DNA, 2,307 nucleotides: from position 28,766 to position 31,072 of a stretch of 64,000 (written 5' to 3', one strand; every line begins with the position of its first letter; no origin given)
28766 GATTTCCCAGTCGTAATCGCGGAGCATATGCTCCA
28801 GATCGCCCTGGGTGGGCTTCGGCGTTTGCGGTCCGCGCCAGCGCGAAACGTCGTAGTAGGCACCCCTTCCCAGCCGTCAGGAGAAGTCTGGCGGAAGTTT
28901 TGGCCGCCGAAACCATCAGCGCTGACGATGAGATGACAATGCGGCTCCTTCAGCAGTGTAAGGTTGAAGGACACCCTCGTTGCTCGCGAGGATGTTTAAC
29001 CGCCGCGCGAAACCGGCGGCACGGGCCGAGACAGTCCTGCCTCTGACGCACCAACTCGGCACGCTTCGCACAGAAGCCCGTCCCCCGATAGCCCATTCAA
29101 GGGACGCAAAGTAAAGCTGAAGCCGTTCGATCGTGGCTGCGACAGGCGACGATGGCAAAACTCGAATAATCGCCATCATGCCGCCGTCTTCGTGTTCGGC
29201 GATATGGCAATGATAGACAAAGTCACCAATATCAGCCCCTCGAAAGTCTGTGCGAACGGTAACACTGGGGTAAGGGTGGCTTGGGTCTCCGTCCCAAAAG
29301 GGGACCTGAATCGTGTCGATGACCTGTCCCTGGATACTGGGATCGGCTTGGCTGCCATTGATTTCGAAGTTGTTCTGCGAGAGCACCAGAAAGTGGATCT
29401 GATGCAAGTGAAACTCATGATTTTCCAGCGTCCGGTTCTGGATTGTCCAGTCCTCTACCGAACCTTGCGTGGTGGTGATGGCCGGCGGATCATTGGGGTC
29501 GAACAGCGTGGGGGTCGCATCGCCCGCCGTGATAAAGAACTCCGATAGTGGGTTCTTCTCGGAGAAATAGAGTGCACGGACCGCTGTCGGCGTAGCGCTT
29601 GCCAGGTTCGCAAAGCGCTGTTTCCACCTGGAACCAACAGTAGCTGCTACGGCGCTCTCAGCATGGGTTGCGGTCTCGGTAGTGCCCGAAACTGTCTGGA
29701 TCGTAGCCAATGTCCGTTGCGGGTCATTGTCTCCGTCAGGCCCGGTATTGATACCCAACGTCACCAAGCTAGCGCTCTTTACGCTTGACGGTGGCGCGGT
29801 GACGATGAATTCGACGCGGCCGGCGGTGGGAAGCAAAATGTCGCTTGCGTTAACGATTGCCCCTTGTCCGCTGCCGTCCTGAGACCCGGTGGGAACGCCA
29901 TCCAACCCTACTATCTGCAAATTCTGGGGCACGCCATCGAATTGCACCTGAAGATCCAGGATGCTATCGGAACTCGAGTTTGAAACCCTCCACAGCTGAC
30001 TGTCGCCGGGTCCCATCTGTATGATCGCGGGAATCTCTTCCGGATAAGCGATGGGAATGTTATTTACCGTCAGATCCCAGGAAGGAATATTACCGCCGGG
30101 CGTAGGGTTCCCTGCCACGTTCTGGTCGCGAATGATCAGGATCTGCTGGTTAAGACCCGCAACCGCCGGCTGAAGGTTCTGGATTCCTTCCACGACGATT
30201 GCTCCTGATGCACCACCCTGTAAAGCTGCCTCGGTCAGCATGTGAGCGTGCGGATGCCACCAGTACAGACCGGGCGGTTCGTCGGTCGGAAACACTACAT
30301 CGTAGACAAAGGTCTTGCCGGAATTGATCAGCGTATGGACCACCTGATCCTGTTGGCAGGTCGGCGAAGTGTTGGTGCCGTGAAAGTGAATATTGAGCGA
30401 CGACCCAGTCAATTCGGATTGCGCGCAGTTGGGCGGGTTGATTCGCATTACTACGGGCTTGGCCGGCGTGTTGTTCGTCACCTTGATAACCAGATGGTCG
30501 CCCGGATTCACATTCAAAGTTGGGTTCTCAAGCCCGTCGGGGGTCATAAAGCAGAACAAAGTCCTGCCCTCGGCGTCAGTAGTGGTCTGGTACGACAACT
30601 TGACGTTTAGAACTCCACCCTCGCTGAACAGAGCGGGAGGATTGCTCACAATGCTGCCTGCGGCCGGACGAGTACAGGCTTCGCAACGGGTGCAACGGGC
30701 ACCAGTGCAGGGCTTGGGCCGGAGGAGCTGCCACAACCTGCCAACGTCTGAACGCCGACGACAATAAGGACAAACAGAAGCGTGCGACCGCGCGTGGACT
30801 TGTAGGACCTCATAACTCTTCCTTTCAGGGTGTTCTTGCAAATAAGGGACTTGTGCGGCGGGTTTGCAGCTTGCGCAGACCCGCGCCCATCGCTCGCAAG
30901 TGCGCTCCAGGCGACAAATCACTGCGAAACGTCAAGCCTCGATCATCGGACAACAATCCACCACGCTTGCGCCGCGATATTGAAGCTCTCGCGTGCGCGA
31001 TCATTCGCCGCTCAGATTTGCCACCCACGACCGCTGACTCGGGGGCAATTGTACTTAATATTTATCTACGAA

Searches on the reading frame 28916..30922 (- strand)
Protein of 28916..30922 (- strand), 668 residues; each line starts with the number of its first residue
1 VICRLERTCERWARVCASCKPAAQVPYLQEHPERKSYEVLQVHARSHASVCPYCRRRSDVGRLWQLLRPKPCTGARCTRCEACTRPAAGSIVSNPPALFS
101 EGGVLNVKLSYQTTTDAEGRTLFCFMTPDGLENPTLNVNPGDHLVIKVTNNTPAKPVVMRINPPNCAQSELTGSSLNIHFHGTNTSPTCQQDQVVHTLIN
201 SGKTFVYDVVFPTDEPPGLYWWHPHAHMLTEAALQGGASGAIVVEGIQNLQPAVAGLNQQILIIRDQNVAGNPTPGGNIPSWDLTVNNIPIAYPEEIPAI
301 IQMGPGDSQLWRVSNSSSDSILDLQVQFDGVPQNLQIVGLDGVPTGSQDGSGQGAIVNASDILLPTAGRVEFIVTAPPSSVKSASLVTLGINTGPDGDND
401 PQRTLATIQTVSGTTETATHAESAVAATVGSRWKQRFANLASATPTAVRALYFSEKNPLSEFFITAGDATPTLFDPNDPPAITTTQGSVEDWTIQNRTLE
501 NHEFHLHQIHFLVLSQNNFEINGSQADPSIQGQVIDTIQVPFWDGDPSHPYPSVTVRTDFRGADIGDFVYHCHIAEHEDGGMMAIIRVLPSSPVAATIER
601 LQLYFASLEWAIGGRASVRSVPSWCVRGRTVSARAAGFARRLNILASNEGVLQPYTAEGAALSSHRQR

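Call 24: search_protein_families(library=pfam, proteins=[window:28916-30922:-], max_evalue=0.01)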
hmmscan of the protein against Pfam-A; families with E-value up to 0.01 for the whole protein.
window:28916-30922:- (668 aa): 2 families
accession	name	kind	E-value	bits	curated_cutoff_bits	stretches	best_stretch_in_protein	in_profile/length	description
PF07731.20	Cu-oxidase_2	-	3.7e-16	59.6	20.4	1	470-590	24-135/137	Multicopper oxidase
PF07732.21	Cu-oxidase_3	-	6.6e-10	39.5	21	1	175-246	48-116/119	Multicopper oxidase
